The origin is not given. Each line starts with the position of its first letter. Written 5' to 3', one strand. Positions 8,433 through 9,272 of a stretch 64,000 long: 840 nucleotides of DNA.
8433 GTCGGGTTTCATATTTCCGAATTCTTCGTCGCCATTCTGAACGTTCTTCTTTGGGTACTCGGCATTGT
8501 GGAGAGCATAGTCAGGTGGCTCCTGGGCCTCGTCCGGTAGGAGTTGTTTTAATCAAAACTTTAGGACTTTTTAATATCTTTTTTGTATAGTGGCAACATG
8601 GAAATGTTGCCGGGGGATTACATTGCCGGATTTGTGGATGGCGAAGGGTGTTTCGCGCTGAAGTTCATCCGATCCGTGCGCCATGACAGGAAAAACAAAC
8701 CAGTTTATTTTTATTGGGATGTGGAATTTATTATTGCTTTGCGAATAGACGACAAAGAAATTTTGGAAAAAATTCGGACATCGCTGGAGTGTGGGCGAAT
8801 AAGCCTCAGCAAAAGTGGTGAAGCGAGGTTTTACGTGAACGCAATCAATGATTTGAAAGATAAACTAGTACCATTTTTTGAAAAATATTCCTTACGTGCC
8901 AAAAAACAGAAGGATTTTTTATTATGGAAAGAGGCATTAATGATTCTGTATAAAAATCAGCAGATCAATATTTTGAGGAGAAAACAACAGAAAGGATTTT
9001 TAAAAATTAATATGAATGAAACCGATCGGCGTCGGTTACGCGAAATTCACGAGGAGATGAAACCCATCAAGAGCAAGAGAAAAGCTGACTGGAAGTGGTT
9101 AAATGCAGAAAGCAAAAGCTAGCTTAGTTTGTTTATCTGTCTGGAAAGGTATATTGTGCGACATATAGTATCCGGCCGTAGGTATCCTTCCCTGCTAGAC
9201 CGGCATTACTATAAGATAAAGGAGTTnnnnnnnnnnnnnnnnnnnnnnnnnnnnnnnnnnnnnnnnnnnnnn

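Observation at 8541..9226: Free-standing, AT-rich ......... homing-endonuclease gene wedged between two paralogous M23 peptidase genes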

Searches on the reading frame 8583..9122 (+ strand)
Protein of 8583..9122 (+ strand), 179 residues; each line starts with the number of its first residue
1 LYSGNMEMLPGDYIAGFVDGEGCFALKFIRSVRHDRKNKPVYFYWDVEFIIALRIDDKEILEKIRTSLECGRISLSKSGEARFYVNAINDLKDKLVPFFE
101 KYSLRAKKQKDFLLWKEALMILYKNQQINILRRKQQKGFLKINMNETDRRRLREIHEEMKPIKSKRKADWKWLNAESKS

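Call 3: search_protein_families(library=pfam, proteins=[window:8583-9122:+], max_evalue=0.01)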
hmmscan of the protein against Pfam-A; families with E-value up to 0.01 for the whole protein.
window:8583-9122:+ (179 aa): 1 family
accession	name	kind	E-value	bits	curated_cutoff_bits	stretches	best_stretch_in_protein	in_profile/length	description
PF00961.24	LAGLIDADG_1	-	5.1e-23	82.3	23.1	1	14-118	1-101/102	LAGLIDADG endonuclease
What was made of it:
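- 8598..9122 (+): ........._1 endonuclease gene, 174 aa, single motif (alternative TTG start at 8583). Pfam E=5e-23 (call 3).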

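Call 7: find_homologous_proteins(query=window:8583-9122:+)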
Query window:8583-9122:+ (179 aa): 309 proteins with E <= 0.001 among 339 candidates; the best 120 are listed.
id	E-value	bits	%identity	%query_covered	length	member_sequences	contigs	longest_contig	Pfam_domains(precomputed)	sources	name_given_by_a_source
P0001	2.0e-110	384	100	97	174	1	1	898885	PF00961.25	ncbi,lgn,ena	-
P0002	3.7e-67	244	67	94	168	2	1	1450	PF00961.25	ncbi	-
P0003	3.0e-66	241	65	94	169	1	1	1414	PF00961.25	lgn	-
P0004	2.5e-65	238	62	96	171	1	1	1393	PF00961.25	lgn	-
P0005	1.7e-64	235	64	94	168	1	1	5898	PF00961.25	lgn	-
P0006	1.7e-64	235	61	94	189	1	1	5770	PF00961.25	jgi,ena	-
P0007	2.8e-64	234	63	94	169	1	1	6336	PF00961.25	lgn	-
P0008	2.0e-63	231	63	94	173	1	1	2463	PF00961.25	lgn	-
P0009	5.2e-63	230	64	94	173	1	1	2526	PF00961.25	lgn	-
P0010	6.8e-63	230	64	94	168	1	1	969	PF00961.25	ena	-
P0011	1.9e-62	228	62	94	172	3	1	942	PF00961.25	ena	-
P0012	3.2e-62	227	63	94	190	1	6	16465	PF00961.25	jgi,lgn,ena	-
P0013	2.2e-61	225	60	97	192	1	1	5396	PF00961.25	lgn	-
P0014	3.1e-61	224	80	68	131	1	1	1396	PF00961.25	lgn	-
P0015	4.8e-61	224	62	94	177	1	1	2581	PF00961.25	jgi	jgi:hypothetical protein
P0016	1.3e-60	222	62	94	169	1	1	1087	PF00961.25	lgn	-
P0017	2.1e-60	222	65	94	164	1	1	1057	PF00961.25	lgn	-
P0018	3.6e-60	221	63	94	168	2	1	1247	PF00961.25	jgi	-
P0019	5.6e-60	220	61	92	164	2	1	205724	PF00961.25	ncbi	-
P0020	6.2e-60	220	64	95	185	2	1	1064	PF00961.25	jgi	-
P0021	1.0e-59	219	60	94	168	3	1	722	PF00961.25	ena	-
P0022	1.1e-59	219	58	97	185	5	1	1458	PF00961.25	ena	-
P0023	1.3e-59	219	64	92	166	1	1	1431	PF00961.25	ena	-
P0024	1.5e-59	219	60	94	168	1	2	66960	PF00961.25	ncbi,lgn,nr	ncbi:MAG: LAGLIDADG family homing endonuclease [Candidatus Liptonbacteria bacterium]|nr:LAGLIDADG fa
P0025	1.9e-59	218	61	94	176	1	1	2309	PF00961.25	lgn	-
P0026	2.2e-59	218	62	94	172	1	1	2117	PF00961.25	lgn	-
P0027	2.3e-59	218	60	97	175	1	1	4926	PF00961.25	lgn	-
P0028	2.6e-59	218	62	92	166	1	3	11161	PF00961.25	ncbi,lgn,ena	ncbi:MAG: LAGLIDADG family homing endonuclease [Patescibacteria group bacterium]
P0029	3.0e-59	218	63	95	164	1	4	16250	PF00961.25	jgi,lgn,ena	jgi:hypothetical protein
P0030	4.0e-59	217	61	94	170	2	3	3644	PF00961.25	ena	-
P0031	4.2e-59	217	62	94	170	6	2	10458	PF00961.25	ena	-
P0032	6.8e-59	217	59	94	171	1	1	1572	PF00961.25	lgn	-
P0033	1.8e-58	215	62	94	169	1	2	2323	PF00961.25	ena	-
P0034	1.9e-58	215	59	95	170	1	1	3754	PF00961.25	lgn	-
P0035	2.1e-58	215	58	94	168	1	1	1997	PF00961.25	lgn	-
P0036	2.2e-58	215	58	97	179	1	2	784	PF00961.25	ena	-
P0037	2.6e-58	215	60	94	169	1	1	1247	PF00961.25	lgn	-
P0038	2.7e-58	215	61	94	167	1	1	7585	PF00961.25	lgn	-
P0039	4.6e-58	214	62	95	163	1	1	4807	PF00961.25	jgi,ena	-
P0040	5.2e-58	214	58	95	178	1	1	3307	PF00961.25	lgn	-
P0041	6.6e-58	213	60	96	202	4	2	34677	PF00961.25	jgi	-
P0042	8.4e-58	213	58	97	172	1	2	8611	PF00961.25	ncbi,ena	ncbi:MAG: LAGLIDADG family homing endonuclease [Patescibacteria group bacterium]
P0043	1.1e-57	213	58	96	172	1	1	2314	PF00961.25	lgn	-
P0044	1.1e-57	213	59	94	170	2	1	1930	PF00961.25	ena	-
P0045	2.6e-57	211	63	94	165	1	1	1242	PF00961.25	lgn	-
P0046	3.8e-57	211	59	96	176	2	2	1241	PF00961.25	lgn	-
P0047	4.5e-57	211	60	94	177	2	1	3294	PF00961.25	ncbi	-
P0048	4.6e-57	211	58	97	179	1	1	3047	PF00961.25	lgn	-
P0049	4.6e-57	211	57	94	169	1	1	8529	PF00961.25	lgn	-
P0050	5.2e-57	211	58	94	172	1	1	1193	PF00961.25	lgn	-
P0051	5.7e-57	210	57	95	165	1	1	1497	PF00961.25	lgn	-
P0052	8.8e-57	210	58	96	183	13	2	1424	PF00961.25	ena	-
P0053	1.3e-56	209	60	94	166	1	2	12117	PF00961.25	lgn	-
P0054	1.3e-56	209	61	94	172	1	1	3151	PF00961.25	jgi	jgi:hypothetical protein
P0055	1.3e-56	209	58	93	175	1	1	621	PF00961.25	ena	-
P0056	1.5e-56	209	61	92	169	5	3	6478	PF00961.25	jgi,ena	-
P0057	1.7e-56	209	62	93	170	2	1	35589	PF00961.25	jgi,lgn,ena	jgi:hypothetical protein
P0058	3.7e-56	208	62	94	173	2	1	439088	PF00961.25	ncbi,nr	ncbi:MAG TPA: LAGLIDADG family homing endonuclease [Candidatus Paceibacterota bacterium]|nr:LAGLIDAD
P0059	3.8e-56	208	58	97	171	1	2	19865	PF00961.25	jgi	-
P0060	4.4e-56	207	58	94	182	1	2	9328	PF00961.25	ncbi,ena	-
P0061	5.2e-56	207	58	94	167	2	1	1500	PF00961.25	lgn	-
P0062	6.7e-56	207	58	94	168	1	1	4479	PF00961.25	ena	-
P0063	6.8e-56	207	60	92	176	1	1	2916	PF00961.25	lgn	-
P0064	8.3e-56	207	56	94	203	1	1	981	PF00961.25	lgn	-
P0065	8.4e-56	207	58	94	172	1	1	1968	PF00961.25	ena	-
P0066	1.1e-55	206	54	94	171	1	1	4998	PF00961.25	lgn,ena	-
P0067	1.1e-55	206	58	94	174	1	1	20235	PF00961.25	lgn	-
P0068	1.3e-55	206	58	93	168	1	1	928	PF00961.25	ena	-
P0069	1.7e-55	206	56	97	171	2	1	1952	PF00961.25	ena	-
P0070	2.3e-55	205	60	97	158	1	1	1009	PF00961.25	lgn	-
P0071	2.3e-55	205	58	94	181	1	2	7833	PF00961.25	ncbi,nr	ncbi:LAGLIDADG family homing endonuclease [Candidatus Wolfebacteria bacterium]|nr:LAGLIDADG family h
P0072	2.6e-55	205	59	95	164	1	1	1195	PF00961.25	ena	-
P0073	2.8e-55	205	59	93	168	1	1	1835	PF00961.25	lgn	-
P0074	3.0e-55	205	57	94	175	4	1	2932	PF00961.25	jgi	jgi:hypothetical protein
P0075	4.7e-55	204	58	94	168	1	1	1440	PF00961.25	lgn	-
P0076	5.2e-55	204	57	94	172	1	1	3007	PF00961.25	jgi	-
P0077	5.9e-55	204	56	94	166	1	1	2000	PF00961.25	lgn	-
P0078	6.9e-55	204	59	94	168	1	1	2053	PF00961.25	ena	-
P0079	7.7e-55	203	59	92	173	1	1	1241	PF00961.25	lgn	-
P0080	8.2e-55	203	58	94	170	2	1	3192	PF00961.25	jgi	-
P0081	9.9e-55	203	58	93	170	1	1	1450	PF00961.25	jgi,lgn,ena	-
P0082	1.5e-54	202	55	99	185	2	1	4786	PF00961.25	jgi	-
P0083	1.6e-54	202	57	95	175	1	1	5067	PF00961.25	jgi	jgi:hypothetical protein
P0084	1.7e-54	202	58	93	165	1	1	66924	PF00961.25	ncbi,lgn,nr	ncbi:MAG TPA: LAGLIDADG family homing endonuclease [Candidatus Paceibacterota bacterium]|nr:LAGLIDAD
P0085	1.7e-54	202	58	94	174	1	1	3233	PF00961.25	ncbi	-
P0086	2.0e-54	202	57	93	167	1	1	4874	PF00961.25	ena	-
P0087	2.1e-54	202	58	94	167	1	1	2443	PF00961.25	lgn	-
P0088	2.7e-54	202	55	96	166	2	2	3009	PF00961.25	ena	-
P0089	3.1e-54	201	57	94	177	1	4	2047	PF00961.25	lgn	-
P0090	4.6e-54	201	58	94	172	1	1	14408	PF00961.25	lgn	-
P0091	4.6e-54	201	55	94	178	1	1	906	PF00961.25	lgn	-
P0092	5.6e-54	201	54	97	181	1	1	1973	PF00961.25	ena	-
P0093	5.9e-54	201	56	94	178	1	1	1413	PF00961.25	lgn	-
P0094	7.1e-54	200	58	94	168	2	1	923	PF00961.25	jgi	jgi:hypothetical protein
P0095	7.2e-54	200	57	95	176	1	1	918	PF00961.25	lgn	-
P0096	7.6e-54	200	56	94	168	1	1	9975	PF00961.25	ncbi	-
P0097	7.8e-54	200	54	94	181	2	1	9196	PF00961.25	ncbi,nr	ncbi:MAG: LAGLIDADG family homing endonuclease [Candidatus Jorgensenbacteria bacterium]|nr:LAGLIDADG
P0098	1.1e-53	200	59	94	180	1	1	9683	PF00961.25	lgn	-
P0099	1.1e-53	200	55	94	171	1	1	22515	PF00961.25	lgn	-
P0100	1.1e-53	200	54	95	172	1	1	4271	PF00961.25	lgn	-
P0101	1.6e-53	199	54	94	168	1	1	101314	PF00961.25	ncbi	ncbi:MAG: LAGLIDADG family homing endonuclease [Candidatus Jorgensenbacteria bacterium]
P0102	1.7e-53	199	56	94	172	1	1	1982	PF00961.25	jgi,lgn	-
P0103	1.9e-53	199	53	97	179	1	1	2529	PF00961.25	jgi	jgi:hypothetical protein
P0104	3.7e-53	198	58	94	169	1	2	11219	PF00961.25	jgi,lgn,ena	-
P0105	3.8e-53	198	55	96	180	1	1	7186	PF00961.25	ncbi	-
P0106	4.2e-53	198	62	84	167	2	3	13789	PF00961.25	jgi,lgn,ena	jgi:hypothetical protein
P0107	5.2e-53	197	55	96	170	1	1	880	PF00961.25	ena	-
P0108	5.3e-53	197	57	94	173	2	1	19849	PF00961.25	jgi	-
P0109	6.4e-53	197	58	94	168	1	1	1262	PF00961.25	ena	-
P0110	7.3e-53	197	57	94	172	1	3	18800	PF00961.25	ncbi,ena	-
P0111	2.5e-52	195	55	94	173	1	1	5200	PF00961.25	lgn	-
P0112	3.0e-52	195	57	92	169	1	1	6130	PF00961.25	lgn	-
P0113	3.4e-52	195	58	93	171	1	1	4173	PF00961.25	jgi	-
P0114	5.4e-52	194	56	94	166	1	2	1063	PF00961.25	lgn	-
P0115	8.8e-52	193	54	94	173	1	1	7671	PF00961.25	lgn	-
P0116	8.9e-52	193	55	94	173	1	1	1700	PF00961.25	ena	-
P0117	8.9e-52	193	55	94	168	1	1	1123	PF00961.25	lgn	-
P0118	3.4e-51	192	53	96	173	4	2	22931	PF00961.25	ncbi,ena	-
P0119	3.5e-51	192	57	92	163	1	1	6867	PF00961.25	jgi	-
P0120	4.3e-51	191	54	94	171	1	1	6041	PF00961.25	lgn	-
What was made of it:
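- No close donor is known; the best database hit is 67% identical (call 7).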

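Call 8: search_solved_structures(query=window:8583-9122:+, max_evalue=0.01, show_alignments=2)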
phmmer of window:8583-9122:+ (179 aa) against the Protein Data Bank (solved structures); distinct sequences matched with E-value up to 0.01: 62 (the best 60 are shown).
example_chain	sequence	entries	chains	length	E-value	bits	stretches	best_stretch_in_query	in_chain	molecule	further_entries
4lq0_A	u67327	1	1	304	4.8e-27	98.2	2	5-128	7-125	LAGLIDADG homing endonuclease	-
6uw0_A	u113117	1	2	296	3.7e-26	95.3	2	14-173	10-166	I-OnuI-e-Therm-bCtxA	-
6uvw_A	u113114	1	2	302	7.1e-26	94.4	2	12-145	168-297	I-OnuI-e-Therm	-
5thg_A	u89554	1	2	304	1e-25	93.9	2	13-173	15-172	I-OnuI_e-hCCR5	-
5esp_A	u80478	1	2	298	1.2e-25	93.6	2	10-125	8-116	I-PanMI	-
6uwg_A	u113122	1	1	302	1.8e-25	93.1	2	12-145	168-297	I-OnuI-e-Therm-E178D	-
6uwh_A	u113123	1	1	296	1.8e-25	93.1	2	12-145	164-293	I-OnuI-e-Therm-hChr11v1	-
6uwj_A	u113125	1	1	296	1.8e-24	89.8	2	12-145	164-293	I-OnuI-e-Therm-hChr11v2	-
4yhx_A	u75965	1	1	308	2.2e-24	89.5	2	11-146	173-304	Ribosomal protein 3/homing endonuclease-like fusion protein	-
6uwk_A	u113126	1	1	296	5e-24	88.4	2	12-145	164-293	I-OnuI-e-Therm-hChr11v3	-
36of_A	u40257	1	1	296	5.1e-24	88.3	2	14-162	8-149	aHE15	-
3qqy_A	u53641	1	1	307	2.9e-23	85.9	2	11-173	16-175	Ribosomal protein 3/homing endonuclease-like protein fusion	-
6bdb_A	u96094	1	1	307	3.1e-23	85.8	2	12-173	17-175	Ribosomal protein 3/homing endonuclease-like protein fusion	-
6bda_A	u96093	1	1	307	3.6e-23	85.6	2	11-173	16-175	Ribosomal protein 3/homing endonuclease-like protein fusion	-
6bd0_A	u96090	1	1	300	3.7e-23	85.5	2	13-173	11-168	Ribosomal protein 3/homing endonuclease-like protein fusion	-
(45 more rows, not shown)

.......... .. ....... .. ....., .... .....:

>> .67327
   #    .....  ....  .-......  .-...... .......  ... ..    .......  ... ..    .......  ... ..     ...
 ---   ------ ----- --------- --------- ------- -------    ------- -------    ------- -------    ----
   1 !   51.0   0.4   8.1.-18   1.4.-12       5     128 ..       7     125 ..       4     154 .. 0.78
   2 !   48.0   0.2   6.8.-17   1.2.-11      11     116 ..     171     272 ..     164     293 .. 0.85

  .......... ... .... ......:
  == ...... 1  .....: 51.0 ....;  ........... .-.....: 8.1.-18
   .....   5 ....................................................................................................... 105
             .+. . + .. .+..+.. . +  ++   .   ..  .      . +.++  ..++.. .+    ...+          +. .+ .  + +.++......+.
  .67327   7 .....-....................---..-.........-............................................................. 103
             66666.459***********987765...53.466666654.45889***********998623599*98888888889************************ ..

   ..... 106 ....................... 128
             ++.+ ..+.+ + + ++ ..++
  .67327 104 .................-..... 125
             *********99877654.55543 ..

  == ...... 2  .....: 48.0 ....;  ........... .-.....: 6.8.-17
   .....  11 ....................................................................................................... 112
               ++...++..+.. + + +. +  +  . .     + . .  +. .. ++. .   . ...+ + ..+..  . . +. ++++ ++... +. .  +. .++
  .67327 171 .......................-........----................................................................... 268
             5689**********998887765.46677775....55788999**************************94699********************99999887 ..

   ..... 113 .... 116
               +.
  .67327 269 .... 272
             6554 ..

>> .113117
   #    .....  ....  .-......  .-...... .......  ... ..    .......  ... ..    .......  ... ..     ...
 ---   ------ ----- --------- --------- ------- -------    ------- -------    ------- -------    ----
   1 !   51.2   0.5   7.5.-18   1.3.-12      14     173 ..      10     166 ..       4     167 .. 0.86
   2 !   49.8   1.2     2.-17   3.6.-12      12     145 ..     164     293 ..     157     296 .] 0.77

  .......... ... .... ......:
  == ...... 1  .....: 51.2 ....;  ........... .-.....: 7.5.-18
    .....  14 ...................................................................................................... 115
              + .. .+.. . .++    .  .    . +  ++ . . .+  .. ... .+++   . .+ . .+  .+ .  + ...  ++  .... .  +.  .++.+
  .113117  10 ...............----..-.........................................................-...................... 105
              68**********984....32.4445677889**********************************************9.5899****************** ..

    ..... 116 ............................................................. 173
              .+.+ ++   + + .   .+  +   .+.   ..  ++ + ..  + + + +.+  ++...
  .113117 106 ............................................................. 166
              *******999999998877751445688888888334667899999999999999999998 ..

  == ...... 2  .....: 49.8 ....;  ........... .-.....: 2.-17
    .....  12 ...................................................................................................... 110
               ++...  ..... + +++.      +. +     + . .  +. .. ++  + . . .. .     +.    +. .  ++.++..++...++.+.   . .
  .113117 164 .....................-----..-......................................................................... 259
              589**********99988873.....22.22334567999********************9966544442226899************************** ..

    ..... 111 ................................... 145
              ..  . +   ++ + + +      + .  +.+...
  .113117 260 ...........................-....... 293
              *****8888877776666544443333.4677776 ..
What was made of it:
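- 8598..9122 (+): PDB sequence hits to I-OnuI, I-LtrWI, I-PanMI and I-TnaI (call 8).
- On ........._1 endonuclease family (PF00961): Assignment of roles is by alignment to I-OnuI-family structures (call 8) and established knowledge.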

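Call 9: find_encoding_contigs(protein=P0019, flank=6000, max_places=3)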
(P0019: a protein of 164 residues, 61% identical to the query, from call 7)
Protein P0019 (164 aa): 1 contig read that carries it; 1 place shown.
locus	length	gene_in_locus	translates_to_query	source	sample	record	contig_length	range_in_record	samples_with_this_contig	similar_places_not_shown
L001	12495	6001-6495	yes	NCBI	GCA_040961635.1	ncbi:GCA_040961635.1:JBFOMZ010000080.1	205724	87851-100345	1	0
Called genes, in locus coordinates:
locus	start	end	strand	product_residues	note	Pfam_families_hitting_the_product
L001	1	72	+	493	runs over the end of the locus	PF01979:Amidohydro_1, PF07969:Amidohydro_3 (weak)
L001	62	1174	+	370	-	PF01098:FTSW_RODA_SPOVE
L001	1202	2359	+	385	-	PF03033:Glyco_transf_28, PF04101:Glyco_tran_28_C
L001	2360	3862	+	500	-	PF00749:tRNA-synt_1c, PF19269:Anticodon_2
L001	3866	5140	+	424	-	PF01551:Peptidase_M23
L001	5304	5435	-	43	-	-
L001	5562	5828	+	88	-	-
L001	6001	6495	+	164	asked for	PF00961:LAGLIDADG_1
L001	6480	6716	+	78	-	-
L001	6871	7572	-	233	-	PF03819:MazG (faint), PF12643:MazG-like (faint)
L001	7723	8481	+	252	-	-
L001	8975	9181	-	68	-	-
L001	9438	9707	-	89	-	-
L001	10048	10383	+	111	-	PF01016:Ribosomal_L27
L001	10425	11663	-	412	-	PF00595:PDZ, PF13180:PDZ_2, PF17820:PDZ_6, PF03572:Peptidase_S41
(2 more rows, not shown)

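Call 10: find_encoding_contigs(protein=P0024, flank=6000, max_places=3)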
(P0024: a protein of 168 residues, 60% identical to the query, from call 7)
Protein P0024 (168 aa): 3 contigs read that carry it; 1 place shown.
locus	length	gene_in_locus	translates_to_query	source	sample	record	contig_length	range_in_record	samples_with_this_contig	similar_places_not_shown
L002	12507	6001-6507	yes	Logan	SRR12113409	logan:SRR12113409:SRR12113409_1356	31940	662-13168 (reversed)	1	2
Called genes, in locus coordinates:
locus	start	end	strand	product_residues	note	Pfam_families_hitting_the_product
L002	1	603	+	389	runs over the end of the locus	PF03033:Glyco_transf_28, PF04101:Glyco_tran_28_C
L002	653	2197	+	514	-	PF00749:tRNA-synt_1c, PF19269:Anticodon_2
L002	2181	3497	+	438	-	PF01551:Peptidase_M23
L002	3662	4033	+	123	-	-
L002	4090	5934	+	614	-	PF25852:DUF6242_C (faint), PF02012:BNR (faint), PF15902:Sortilin-Vps10 (weak)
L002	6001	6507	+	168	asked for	PF00961:LAGLIDADG_1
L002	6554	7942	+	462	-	PF01225:Mur_ligase, PF08245:Mur_ligase_M, PF02875:Mur_ligase_C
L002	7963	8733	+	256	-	PF12705:PDDEXK_1 (faint)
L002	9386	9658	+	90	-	PF01016:Ribosomal_L27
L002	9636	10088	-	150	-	PF01281:Ribosomal_L9_N, PF03948:Ribosomal_L9_C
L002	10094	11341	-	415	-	PF22694:CtpB_N-like (weak), PF00595:PDZ, PF13180:PDZ_2 (weak), PF17820:PDZ_6, PF03572:Peptidase_S41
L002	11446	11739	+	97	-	-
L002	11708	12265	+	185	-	PF01327:Pep_deformylase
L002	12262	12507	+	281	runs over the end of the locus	PF00551:Formyl_trans_N, PF02911:Formyl_trans_C (weak)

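Call 11: find_encoding_contigs(protein=P0058, flank=6000, max_places=3)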
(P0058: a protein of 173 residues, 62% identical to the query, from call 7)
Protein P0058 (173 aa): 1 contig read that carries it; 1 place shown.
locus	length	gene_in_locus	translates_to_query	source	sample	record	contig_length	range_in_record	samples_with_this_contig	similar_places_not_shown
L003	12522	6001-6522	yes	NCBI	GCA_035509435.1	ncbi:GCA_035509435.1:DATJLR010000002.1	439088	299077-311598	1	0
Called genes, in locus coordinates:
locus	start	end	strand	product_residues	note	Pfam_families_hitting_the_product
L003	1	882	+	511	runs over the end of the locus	PF01979:Amidohydro_1, PF07969:Amidohydro_3 (weak)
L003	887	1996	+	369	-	PF01098:FTSW_RODA_SPOVE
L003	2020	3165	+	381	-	PF03033:Glyco_transf_28, PF04101:Glyco_tran_28_C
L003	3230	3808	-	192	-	-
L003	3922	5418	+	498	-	PF00749:tRNA-synt_1c, PF19269:Anticodon_2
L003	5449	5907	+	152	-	-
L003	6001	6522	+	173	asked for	PF00961:LAGLIDADG_1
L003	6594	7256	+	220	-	PF01551:Peptidase_M23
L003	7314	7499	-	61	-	-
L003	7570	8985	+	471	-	PF01225:Mur_ligase, PF08245:Mur_ligase_M, PF02875:Mur_ligase_C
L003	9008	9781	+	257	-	-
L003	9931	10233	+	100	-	-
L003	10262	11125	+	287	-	-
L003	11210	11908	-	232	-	-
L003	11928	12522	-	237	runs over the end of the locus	-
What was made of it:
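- Tried and rejected: This was my first reading after seeing synteny in three loci (calls 9-11).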
